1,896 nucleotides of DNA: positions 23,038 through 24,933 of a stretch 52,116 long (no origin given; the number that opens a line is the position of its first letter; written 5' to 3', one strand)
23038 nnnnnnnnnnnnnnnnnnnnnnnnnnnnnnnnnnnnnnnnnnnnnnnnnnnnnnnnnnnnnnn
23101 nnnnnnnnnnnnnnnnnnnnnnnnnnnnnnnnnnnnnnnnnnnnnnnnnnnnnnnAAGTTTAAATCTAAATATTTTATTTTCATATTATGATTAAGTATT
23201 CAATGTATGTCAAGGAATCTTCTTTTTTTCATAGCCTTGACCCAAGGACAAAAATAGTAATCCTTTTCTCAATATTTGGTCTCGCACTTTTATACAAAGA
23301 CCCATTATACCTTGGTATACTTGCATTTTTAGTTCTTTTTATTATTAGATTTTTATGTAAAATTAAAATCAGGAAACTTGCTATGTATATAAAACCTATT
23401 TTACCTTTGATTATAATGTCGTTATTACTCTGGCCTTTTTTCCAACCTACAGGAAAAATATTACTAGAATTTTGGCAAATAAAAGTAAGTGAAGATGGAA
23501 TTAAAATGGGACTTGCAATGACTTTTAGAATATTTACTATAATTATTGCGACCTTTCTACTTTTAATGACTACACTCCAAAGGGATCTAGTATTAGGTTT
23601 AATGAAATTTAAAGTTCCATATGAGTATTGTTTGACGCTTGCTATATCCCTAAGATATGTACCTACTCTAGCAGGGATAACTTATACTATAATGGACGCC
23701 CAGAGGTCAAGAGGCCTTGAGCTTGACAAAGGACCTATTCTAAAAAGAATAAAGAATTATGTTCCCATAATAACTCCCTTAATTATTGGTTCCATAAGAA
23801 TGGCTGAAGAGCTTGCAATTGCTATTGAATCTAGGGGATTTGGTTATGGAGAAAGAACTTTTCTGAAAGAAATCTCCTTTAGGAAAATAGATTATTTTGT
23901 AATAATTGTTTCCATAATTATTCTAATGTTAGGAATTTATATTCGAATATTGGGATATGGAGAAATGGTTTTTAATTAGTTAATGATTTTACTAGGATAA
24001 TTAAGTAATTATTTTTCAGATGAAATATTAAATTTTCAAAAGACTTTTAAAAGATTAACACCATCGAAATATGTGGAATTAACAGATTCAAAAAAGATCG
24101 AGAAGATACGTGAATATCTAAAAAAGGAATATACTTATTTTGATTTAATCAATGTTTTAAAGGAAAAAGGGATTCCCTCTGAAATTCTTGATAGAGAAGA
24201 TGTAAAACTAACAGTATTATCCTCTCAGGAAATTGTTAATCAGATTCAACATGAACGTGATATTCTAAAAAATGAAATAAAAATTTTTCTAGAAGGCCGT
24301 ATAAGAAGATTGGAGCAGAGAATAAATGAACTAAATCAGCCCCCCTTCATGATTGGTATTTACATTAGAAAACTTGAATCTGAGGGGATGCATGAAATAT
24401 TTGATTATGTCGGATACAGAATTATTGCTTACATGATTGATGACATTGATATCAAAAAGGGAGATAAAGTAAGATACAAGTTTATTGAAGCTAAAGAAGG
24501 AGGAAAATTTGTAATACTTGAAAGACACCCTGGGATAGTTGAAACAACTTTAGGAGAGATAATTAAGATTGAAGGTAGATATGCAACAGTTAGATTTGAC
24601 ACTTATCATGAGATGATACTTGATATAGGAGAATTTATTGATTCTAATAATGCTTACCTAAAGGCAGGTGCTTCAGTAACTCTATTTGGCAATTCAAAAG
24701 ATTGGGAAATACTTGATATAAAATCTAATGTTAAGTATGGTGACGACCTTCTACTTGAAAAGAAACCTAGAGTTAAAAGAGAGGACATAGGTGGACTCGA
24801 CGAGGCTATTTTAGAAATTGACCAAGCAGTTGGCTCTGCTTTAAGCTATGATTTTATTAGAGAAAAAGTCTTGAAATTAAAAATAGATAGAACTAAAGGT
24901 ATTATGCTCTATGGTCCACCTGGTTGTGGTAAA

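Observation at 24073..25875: ARC/Mpa-type (actinobacterial-style) proteasomal AAA ATPase in an archaeal genome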

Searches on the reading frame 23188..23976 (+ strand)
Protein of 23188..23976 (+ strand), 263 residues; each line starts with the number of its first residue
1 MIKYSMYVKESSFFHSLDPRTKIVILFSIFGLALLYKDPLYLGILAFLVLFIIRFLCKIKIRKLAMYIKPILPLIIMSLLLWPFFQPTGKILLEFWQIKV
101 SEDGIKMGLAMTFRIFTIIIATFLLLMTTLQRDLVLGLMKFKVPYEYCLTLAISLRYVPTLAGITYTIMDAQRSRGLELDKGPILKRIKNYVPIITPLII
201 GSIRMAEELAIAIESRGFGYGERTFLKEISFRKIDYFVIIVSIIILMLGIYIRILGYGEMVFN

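Call 16: search_protein_families(library=pfam, proteins=[window:23188-23976:+], max_evalue=0.001)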
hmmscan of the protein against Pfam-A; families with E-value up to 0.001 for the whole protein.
window:23188-23976:+ (263 aa): 1 family
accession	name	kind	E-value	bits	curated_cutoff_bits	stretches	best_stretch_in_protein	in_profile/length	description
PF02361.21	CbiQ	-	2.1e-39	135.8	25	1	11-220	2-210/216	Cobalt transport protein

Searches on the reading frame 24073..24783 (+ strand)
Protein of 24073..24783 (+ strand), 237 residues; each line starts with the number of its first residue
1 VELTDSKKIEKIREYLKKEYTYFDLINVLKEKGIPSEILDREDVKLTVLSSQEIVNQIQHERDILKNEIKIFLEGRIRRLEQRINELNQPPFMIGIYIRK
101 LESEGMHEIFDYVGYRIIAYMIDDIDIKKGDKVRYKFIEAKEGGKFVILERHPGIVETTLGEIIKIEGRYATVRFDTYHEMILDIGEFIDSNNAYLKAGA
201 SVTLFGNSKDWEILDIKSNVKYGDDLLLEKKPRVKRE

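Call 6: search_solved_structures(query=window:24073-24783:+, max_evalue=10, show_alignments=5)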
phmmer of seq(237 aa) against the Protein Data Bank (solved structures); distinct sequences matched with E-value up to 10: 8.
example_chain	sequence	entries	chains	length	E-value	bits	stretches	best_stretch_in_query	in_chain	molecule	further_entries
7ns4_b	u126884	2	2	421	0.012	18.3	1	59-129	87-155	E3 ubiquitin-protein ligase RMD5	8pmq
6he8_H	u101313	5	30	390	0.24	14.1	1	52-117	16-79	Proteasome-activating nucleotidase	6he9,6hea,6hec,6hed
6he5_H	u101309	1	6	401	0.25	14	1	52-117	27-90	Proteasome-activating nucleotidase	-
3h51_A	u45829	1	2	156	1.5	11.5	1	117-155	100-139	Putative calcium/calmodulin dependent protein kinase II association domain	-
7cgq_A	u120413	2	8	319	1.9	11.1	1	99-169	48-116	L-arabinose 1-dehydrogenase (NAD(P)(+))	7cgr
6jnj_A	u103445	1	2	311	2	11.1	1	101-169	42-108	L-arabinose 1-dehydrogenase (NAD(P)(+))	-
6jnk_A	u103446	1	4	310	2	11.1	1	101-169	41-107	L-arabinose 1-dehydrogenase (NAD(P)(+))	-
8egr_M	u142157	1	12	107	3.6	10.2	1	46-91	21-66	gp20, portal-proximal core protein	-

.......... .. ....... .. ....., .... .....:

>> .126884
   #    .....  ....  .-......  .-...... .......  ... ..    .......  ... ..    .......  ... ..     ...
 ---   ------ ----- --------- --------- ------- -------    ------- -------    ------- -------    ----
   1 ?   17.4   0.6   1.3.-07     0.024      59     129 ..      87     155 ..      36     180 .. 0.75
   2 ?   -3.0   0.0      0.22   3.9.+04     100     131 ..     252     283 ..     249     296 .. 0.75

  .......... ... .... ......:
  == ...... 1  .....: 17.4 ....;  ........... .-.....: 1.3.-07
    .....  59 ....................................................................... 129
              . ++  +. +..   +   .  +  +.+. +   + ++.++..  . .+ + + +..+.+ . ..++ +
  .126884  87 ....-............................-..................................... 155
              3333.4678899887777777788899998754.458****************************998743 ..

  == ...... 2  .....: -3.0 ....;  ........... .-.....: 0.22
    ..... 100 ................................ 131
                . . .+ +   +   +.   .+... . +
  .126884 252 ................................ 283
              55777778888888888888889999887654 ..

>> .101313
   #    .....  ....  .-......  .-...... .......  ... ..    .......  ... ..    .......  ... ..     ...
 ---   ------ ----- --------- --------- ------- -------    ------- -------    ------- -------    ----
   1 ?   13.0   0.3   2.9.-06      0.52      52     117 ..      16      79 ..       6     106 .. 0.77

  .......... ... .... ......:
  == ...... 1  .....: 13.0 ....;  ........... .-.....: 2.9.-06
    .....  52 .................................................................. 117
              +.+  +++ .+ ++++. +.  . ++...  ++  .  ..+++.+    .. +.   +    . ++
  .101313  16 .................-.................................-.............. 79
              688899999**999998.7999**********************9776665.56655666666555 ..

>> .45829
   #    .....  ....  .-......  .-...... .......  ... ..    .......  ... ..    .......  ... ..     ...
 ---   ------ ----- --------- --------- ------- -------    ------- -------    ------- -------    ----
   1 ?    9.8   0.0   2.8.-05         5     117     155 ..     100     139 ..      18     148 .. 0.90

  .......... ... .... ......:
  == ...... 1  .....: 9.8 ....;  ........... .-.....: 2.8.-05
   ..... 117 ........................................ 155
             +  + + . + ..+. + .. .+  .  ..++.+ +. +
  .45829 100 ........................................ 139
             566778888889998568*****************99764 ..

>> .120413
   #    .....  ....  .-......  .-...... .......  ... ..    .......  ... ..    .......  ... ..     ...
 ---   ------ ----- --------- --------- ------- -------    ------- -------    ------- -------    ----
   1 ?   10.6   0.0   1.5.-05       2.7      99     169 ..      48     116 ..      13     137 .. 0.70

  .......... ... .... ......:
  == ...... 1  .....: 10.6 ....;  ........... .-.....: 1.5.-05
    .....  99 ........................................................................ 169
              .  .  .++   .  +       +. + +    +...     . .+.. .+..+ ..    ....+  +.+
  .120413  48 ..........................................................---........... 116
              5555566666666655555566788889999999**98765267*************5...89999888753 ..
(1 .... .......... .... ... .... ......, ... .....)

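Call 9: search_protein_families(library=ncbifam, proteins=[window:24073-24780:+], max_evalue=10)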
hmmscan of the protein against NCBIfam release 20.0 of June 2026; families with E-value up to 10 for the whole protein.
window:24073-24780:+ (236 aa): 1 family
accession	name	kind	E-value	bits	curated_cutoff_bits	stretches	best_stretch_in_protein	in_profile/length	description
NF003163.0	PRK04143.1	equivalog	0.049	13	272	1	11-81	27-96/265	protein-ADP-ribose hydrolase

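Call 23: search_protein_representatives(alignment_id=A2)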
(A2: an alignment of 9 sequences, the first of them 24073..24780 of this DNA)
Query: 9 sequences, 236 profile positions. Proteins with E-value up to 0.001 (for the whole library): 3; up to 1e-10: 1; up to 1e-30: 1. The best 3 are listed.
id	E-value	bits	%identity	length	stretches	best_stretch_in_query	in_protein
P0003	1.1e-134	463.5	-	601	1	1-236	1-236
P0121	2.6e-09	53.2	-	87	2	1-38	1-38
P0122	1.8e-07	47.2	-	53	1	2-44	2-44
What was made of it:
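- Checked: They match nothing outside the genus among 1.84 billion representative proteins (call 23).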

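Call 25: search_solved_structures(query=A2, max_evalue=10, show_alignments=4)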
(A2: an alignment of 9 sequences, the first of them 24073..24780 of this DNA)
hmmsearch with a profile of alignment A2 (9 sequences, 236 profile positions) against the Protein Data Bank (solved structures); distinct sequences matched with E-value up to 10: 5.
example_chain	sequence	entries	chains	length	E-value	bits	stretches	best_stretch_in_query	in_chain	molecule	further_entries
8egr_M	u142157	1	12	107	0.025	17.2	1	39-91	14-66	gp20, portal-proximal core protein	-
9bj0_A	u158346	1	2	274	0.12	15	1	169-221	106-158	Intracellular growth attenuator protein igaA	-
9biy_A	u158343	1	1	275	0.12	15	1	169-221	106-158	Intracellular growth attenuator protein igaA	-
5j9q_D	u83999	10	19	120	0.59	12.7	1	3-91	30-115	Chromatin modification-related protein YNG2 | Chromatin modification-related protein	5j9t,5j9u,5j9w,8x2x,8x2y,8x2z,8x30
7ns4_b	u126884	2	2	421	0.72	12.4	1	53-133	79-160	E3 ubiquitin-protein ligase RMD5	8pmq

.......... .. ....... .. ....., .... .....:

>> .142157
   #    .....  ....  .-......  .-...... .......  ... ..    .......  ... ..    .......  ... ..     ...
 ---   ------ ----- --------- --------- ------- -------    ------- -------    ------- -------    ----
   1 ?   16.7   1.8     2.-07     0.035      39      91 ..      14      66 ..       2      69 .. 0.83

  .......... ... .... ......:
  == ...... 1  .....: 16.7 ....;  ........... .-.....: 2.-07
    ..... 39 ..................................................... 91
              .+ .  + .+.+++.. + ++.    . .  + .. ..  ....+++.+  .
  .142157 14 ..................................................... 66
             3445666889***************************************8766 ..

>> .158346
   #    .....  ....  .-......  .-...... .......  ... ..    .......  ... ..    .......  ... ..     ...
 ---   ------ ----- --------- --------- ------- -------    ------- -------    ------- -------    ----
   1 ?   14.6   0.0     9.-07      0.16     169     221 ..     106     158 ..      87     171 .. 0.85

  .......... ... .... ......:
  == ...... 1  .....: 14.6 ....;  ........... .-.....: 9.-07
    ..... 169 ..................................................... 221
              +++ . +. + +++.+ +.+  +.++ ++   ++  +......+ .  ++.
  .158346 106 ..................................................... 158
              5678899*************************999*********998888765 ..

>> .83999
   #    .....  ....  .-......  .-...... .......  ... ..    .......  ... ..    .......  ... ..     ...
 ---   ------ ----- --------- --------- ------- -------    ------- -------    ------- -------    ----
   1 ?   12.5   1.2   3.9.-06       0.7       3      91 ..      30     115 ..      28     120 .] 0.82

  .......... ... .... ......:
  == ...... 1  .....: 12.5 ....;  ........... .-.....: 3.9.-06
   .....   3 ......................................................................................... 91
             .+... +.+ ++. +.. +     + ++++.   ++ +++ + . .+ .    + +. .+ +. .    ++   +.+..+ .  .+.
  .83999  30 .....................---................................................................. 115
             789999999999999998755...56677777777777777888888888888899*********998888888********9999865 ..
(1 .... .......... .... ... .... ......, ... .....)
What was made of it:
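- Checked: The N-terminal 236 aa alone match no family model (call 9) and no Mpa/ARC/PAN chain in the PDB (calls 6, 25).
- Tried and rejected: N-terminal profile against 1.84 billion representatives (call 23) and against the PDB (calls 6, 25).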
